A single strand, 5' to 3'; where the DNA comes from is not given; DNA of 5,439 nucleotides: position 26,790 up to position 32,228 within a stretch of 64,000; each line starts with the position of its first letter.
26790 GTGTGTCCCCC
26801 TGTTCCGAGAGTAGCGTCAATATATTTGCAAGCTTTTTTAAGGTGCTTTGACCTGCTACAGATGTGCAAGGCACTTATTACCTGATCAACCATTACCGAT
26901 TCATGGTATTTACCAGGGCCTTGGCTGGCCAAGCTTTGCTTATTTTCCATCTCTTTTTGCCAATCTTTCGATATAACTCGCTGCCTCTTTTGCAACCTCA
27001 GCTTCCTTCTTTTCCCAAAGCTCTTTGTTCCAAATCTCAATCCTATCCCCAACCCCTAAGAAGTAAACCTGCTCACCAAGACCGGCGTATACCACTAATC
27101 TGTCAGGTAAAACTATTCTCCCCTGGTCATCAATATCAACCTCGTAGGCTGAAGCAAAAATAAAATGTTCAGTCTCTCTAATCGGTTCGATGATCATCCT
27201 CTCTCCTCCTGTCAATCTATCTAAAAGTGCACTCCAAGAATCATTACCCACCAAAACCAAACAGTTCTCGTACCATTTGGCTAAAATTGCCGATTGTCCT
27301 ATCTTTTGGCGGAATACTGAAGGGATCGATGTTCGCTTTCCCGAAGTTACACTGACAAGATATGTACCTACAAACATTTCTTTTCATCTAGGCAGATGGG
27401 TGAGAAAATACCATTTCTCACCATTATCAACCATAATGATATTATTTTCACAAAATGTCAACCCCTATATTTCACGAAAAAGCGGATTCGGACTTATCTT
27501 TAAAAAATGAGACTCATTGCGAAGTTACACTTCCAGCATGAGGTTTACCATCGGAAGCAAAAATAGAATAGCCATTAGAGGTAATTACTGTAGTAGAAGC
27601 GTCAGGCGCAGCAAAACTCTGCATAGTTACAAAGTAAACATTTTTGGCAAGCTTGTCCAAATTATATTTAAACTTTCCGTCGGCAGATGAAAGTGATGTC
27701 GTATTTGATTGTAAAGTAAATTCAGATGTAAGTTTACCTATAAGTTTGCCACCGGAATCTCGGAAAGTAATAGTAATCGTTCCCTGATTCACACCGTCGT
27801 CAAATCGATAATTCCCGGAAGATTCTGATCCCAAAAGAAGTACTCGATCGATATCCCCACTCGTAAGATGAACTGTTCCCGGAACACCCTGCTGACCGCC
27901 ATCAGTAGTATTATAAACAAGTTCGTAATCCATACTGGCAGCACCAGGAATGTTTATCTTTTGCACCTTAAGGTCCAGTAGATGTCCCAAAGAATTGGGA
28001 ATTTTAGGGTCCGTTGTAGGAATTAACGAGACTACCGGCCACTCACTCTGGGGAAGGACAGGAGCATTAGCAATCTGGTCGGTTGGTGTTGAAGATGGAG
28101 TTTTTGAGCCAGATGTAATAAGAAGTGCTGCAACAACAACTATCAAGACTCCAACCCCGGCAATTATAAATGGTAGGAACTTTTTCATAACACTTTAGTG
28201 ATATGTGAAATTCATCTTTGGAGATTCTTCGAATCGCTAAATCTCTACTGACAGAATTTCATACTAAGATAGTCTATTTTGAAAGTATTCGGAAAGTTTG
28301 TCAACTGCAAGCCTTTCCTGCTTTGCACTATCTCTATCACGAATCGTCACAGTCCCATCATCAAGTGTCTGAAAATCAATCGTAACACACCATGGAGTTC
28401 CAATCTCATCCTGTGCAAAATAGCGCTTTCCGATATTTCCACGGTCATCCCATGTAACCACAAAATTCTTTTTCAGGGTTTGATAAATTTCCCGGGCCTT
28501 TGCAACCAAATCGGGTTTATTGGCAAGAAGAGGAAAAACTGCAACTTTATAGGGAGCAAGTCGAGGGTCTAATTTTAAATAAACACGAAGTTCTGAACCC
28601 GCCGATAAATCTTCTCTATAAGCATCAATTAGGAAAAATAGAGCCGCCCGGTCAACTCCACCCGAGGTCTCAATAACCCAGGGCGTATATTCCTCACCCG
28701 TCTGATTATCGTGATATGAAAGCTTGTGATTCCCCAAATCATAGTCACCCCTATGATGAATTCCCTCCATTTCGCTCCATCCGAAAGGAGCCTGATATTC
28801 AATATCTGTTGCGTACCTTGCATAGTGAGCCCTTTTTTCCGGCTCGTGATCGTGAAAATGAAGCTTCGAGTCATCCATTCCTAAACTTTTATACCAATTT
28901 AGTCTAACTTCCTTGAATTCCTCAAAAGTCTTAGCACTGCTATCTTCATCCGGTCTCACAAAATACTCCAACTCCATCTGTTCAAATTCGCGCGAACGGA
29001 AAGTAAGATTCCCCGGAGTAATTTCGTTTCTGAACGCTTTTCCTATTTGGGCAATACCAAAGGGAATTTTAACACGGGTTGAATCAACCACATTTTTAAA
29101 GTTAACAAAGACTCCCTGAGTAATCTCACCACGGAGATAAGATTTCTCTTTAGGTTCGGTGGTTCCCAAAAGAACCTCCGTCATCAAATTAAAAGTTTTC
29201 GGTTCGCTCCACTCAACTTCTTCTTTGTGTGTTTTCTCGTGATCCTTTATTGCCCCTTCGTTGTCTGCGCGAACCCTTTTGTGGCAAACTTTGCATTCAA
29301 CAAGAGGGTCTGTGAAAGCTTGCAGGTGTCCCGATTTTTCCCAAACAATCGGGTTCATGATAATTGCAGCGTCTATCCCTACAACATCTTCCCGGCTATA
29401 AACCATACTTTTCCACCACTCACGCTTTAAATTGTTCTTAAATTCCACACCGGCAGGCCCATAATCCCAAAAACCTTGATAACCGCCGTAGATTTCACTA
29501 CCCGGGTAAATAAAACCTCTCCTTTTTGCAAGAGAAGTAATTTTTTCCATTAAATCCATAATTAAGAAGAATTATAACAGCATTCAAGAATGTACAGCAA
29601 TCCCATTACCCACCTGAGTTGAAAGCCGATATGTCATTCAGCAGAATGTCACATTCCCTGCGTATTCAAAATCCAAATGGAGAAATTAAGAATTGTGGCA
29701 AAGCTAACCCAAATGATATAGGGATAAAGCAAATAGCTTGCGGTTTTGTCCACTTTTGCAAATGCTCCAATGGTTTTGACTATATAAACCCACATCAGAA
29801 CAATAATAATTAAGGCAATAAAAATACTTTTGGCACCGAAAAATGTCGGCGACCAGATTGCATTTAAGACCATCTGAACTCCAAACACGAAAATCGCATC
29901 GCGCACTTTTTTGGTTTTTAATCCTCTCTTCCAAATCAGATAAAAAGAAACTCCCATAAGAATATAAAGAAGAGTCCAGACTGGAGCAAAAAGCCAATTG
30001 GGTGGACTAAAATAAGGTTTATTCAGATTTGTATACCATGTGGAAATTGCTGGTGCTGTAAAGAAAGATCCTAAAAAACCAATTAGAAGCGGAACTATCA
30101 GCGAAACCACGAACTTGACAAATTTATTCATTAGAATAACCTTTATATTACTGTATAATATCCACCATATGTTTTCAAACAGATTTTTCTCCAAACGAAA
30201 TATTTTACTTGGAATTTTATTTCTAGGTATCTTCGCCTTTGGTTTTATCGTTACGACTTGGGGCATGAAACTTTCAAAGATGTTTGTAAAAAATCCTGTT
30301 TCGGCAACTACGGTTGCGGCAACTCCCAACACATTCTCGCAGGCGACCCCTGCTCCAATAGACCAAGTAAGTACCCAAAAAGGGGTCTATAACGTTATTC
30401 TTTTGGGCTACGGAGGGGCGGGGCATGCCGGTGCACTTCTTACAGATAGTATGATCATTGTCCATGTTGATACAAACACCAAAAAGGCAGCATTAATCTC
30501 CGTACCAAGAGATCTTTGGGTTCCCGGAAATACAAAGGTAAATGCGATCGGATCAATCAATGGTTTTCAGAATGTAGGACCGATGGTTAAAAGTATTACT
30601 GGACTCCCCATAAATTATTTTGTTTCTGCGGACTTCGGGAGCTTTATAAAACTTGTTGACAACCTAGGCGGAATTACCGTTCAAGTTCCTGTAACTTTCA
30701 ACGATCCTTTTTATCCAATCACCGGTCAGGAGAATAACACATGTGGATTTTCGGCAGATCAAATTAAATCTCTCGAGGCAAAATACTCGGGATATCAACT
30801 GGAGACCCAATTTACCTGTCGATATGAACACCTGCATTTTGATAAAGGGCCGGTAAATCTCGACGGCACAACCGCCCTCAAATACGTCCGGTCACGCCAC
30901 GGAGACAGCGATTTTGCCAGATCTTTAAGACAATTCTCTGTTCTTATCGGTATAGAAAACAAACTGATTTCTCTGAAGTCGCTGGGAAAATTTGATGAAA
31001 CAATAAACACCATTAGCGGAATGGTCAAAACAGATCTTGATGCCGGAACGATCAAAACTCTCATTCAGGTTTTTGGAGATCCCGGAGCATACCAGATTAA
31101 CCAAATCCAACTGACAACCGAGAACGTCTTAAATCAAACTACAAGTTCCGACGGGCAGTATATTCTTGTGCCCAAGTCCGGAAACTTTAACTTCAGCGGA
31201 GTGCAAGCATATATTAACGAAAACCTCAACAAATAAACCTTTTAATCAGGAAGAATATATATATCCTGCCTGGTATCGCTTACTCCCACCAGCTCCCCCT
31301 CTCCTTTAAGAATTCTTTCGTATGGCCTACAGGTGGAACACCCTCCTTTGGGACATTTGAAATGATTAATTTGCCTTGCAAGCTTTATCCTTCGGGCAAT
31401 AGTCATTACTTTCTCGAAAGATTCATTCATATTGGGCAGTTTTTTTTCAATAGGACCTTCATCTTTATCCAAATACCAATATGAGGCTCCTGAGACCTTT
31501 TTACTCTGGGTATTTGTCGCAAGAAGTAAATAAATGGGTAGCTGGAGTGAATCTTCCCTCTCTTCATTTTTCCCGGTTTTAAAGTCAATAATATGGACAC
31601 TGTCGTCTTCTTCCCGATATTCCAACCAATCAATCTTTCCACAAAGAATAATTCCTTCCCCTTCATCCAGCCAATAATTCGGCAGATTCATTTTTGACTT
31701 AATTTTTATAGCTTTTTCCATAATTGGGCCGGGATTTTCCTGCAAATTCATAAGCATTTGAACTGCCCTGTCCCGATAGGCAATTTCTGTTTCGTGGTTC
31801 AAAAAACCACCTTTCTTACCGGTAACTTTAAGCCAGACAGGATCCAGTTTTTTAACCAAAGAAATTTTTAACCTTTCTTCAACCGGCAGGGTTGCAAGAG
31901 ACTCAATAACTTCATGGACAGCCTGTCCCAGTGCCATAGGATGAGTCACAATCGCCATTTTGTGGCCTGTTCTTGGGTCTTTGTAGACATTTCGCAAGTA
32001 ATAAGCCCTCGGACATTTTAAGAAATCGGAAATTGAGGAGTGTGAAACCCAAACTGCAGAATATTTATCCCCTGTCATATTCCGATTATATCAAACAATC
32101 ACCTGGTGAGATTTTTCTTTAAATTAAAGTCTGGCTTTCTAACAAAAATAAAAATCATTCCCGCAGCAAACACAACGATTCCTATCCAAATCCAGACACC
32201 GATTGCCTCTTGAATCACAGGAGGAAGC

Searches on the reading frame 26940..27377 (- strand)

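Call 13: search_protein_families(library=pfam, proteins=[window:26940-27377:-], max_evalue=0.001)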
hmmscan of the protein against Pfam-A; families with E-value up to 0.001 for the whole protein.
window:26940-27377:- (145 aa): 1 family
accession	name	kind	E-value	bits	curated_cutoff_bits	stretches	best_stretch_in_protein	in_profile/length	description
PF02381.23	MraZ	-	4.3e-22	78.3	23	1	73-132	1-60/72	MraZ protein, putative antitoxin-like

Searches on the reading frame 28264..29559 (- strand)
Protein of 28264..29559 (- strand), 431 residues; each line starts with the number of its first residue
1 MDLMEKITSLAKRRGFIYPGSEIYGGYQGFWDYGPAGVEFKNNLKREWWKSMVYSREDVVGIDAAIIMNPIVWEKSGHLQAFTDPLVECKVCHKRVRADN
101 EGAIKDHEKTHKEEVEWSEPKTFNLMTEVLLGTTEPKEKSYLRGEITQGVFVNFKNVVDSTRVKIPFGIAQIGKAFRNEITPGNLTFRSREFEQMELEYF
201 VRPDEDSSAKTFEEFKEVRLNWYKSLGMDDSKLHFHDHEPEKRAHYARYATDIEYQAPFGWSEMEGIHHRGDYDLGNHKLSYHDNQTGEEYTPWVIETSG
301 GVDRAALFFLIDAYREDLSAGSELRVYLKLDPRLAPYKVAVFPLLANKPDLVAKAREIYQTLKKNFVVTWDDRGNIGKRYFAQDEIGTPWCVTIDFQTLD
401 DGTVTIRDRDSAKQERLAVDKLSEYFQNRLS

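Call 13: search_protein_families(library=pfam, proteins=[window:28264-29559:-], max_evalue=0.001)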
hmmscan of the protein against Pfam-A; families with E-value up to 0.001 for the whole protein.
window:28264-29559:- (431 aa): 2 families
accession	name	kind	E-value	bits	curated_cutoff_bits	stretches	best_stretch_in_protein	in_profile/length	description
PF03129.25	HGTP_anticodon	-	4.5e-20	72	21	1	338-428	1-93/94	Anticodon binding domain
PF00587.30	tRNA-synt_2b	-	8.1e-09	36.2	29.3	1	137-305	8-171/179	tRNA synthetase class II core domain (G, H, P, S and T)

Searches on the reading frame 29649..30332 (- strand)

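Call 13: search_protein_families(library=pfam, proteins=[window:29649-30332:-], max_evalue=0.001)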
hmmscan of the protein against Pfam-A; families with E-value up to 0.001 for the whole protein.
window:29649-30332:- (227 aa): 1 family
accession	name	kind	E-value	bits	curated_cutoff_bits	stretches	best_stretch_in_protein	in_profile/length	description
PF03073.20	TspO_MBR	-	4e-51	173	24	1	78-221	2-145/145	TspO/MBR family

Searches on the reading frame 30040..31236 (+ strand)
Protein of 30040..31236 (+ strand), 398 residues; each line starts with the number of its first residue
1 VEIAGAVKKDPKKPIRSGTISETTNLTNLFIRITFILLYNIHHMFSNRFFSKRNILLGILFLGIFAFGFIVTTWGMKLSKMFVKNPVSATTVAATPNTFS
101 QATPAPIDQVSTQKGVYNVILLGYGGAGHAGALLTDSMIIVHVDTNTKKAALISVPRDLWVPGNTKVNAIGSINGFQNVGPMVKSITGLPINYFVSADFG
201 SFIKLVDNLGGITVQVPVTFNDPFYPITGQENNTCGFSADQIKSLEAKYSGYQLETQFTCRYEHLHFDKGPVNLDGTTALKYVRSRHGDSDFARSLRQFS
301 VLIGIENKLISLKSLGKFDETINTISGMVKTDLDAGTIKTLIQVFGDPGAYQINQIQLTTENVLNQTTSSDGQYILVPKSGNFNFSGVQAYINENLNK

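Call 13: search_protein_families(library=pfam, proteins=[window:30040-31236:+], max_evalue=0.001)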
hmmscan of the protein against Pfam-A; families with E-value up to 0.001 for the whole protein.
window:30040-31236:+ (398 aa): 1 family
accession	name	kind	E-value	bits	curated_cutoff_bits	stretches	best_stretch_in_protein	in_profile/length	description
PF03816.19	LytR_cpsA_psr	-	2e-30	106.4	24.6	1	135-309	2-148/150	LytR_cpsA_psr family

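Call 16: search_protein_families(library=ncbifam, proteins=[window:30040-31236:+], max_evalue=0.01)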
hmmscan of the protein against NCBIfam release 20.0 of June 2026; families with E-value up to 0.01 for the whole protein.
window:30040-31236:+ (398 aa): 4 families
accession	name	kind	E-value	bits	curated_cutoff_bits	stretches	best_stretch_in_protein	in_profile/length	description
NF006897.1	PRK09379.1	equivalog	1.8e-25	89.8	441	2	249-360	156-268/298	polyisoprenyl-teichoic acid--peptidoglycan teichoic acid transferase TagU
TIGR00350.1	lytR_cpsA_psr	domain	2.2e-25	89.7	62.3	2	135-223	3-99/152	LCP family glycopolymer transferase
NF051849.1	LCP_trans_Cps2A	equivalog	5.1e-19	68.8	650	2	255-362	329-439/477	LCP family glycopolymer transferase CpsA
NF047591.1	ligase_LytR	equivalog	1.7e-15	57.2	450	2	269-364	193-290/336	glycopolymer--peptidoglycan transferase LytR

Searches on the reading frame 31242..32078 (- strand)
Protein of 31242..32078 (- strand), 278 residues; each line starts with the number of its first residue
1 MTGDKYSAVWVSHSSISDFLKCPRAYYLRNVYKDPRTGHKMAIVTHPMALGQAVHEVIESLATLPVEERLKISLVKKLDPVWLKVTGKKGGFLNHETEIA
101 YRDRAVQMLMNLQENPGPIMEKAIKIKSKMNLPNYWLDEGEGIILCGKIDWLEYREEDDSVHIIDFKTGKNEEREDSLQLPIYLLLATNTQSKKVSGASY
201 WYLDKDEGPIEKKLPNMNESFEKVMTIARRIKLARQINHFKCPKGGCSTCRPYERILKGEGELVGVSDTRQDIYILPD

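Call 13: search_protein_families(library=pfam, proteins=[window:31242-32078:-], max_evalue=0.001)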
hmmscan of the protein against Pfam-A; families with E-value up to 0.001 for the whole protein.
window:31242-32078:- (278 aa): 2 families
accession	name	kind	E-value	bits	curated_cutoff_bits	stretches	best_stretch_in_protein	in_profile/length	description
PF12705.13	PDDEXK_1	-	2.2e-24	87.2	22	1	11-250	2-240/247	PD-(D/E)XK nuclease superfamily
PF01930.23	Cas_Cas4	-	0.00014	22.4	22.7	0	147-250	54-152/160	Domain of unknown function DUF83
